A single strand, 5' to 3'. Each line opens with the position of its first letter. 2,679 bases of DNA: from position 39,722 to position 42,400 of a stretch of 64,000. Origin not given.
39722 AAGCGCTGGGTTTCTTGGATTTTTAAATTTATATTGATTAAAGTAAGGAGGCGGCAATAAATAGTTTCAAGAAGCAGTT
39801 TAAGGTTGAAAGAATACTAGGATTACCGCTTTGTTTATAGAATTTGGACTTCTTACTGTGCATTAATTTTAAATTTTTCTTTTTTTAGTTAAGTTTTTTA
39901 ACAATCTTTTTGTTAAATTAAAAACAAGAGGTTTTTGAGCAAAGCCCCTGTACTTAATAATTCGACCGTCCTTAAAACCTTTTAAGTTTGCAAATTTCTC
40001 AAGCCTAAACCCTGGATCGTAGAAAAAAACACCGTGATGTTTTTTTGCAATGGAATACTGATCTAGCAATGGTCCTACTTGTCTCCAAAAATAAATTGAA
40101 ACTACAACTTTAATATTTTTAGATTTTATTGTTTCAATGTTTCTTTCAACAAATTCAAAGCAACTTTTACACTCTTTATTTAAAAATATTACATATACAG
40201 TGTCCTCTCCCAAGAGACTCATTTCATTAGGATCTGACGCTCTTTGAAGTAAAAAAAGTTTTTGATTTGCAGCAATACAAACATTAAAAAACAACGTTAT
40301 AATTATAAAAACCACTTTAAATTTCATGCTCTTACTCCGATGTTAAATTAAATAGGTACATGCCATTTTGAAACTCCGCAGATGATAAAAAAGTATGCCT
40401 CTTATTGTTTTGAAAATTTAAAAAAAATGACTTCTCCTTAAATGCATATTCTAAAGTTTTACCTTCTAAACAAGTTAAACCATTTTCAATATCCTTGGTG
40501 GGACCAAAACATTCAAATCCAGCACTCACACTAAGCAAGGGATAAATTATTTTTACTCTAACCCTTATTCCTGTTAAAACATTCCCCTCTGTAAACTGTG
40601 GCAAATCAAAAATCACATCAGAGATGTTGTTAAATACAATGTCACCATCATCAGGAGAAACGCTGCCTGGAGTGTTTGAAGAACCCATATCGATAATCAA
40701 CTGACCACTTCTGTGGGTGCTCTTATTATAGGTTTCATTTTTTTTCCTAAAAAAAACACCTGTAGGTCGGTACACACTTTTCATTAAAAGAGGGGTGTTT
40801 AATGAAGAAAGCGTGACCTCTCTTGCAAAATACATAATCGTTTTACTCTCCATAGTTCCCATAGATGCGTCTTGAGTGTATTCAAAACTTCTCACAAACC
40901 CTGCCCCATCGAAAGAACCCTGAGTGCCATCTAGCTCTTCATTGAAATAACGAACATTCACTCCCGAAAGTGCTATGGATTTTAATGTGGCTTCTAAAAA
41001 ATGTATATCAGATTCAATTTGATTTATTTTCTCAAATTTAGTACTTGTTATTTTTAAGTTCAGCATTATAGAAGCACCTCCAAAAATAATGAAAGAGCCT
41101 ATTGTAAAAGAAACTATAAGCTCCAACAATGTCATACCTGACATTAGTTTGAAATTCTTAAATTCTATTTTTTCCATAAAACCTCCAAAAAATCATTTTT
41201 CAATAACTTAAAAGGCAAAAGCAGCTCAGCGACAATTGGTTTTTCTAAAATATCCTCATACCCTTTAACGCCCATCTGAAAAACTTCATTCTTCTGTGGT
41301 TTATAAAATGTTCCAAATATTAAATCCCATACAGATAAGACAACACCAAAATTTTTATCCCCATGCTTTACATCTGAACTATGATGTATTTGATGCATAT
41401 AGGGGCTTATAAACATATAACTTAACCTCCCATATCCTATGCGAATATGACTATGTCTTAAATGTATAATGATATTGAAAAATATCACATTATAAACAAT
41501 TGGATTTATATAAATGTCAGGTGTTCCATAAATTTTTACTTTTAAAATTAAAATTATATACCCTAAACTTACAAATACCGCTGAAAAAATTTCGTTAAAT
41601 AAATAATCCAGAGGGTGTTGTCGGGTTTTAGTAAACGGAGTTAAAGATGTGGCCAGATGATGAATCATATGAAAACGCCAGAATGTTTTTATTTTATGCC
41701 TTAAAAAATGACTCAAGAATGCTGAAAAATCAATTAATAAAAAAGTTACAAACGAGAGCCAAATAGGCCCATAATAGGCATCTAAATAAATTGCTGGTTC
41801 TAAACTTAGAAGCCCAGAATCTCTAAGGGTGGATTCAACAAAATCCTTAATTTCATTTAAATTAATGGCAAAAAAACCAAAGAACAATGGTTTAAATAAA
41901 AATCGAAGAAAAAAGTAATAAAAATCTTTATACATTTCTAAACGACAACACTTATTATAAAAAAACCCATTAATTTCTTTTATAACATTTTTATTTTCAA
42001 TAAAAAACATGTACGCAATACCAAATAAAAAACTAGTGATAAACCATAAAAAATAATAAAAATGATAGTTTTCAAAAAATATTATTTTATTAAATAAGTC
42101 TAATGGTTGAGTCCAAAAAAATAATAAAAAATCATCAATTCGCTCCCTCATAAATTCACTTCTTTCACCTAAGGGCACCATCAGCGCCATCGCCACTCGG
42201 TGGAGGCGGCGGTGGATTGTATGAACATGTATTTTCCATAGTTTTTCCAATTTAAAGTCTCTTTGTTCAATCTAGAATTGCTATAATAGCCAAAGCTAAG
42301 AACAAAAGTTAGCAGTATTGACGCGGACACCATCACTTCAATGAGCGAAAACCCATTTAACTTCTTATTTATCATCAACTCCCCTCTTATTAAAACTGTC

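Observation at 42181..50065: Three-unit tandem array of a pilin-like module in which every unit is disabled in a different way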

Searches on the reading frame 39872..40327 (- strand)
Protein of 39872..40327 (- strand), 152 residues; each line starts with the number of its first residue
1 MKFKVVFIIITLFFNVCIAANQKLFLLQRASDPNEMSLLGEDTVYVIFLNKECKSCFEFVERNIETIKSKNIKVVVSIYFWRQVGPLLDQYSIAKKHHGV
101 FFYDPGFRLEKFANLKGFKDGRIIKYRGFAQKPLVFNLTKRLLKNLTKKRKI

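Call 9: search_protein_families(library=pfam, max_evalue=0.1, proteins=[window:39872-40327:-])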
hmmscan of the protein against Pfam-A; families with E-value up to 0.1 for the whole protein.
window:39872-40327:- (152 aa): 0 families

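Call 30: list_cluster_members(proteins=[window:39872-40327:-, window:40335-41177:-, window:43143-44522:+, window:46725-47609:-, window:54161-54853:+, window:55840-57735:-, window:58026-58997:-, window:22042-23121:-, window:23516-26578:+, window:27383-29752:+])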
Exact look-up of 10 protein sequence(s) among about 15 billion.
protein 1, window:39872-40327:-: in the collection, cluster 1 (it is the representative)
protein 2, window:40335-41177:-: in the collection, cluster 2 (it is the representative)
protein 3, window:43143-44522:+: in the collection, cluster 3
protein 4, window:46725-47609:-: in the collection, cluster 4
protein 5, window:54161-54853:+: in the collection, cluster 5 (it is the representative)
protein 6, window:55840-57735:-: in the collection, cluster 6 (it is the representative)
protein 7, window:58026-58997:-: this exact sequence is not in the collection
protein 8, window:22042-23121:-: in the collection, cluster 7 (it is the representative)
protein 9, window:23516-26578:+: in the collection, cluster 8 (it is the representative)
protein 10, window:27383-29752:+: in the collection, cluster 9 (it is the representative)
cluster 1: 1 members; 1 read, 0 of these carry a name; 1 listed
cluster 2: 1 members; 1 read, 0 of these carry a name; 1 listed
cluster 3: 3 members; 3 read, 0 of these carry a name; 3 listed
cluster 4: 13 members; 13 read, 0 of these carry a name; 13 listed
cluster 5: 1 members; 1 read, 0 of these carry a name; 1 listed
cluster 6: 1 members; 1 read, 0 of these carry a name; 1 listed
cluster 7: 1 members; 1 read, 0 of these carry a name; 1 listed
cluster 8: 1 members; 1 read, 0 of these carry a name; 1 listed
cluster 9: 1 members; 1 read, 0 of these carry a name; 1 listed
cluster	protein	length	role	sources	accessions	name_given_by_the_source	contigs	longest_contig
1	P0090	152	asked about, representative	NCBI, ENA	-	-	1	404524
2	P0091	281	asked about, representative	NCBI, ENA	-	-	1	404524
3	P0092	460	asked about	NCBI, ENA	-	-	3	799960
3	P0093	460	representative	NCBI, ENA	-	-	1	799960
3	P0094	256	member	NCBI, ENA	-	-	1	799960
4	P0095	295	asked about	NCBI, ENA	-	-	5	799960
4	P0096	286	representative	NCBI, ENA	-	-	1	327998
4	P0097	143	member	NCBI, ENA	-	-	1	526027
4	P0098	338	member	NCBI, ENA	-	-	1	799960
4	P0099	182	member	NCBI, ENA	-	-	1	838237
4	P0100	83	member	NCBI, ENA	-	-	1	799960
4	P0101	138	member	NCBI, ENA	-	-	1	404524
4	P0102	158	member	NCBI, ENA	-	-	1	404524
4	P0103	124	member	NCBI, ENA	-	-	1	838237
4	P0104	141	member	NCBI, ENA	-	-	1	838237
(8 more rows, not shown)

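Call 48: search_protein_families(library=ncbifam, max_evalue=0.01, proteins=[window:39872-40327:-])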
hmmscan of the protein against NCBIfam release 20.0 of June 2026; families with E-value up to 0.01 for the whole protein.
window:39872-40327:- (152 aa): 0 families

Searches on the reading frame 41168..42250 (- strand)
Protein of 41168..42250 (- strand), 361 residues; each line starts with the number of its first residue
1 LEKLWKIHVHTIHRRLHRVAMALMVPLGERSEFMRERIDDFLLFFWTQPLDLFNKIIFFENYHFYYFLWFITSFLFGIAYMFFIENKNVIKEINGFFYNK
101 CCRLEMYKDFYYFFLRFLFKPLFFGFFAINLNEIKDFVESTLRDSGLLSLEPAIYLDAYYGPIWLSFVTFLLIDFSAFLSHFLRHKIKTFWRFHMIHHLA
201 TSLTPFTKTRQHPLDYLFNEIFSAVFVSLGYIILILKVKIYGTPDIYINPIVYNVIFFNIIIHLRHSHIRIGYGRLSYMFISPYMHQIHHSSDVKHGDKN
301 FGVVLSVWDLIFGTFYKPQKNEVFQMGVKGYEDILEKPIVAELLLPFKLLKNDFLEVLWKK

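Call 9: search_protein_families(library=pfam, max_evalue=0.1, proteins=[window:41168-42250:-])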
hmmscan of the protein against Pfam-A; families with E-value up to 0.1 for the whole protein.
window:41168-42250:- (361 aa): 1 family
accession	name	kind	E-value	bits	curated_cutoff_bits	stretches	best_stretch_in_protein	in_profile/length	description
PF04116.19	FA_hydroxylase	-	4.1e-20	73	31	1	168-314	3-132/132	Fatty acid hydroxylase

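Call 48: search_protein_families(library=ncbifam, max_evalue=0.01, proteins=[window:41168-42157:-])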
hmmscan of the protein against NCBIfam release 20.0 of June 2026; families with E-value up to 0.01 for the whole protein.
window:41168-42157:- (330 aa): 1 family
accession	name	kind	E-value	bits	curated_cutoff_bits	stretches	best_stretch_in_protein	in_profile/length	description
NF052566.1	OrLpdHdlsOlsERhiz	equivalog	1e-20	74.3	475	1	138-317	122-284/293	ornithine lipid hydroxylase OlsE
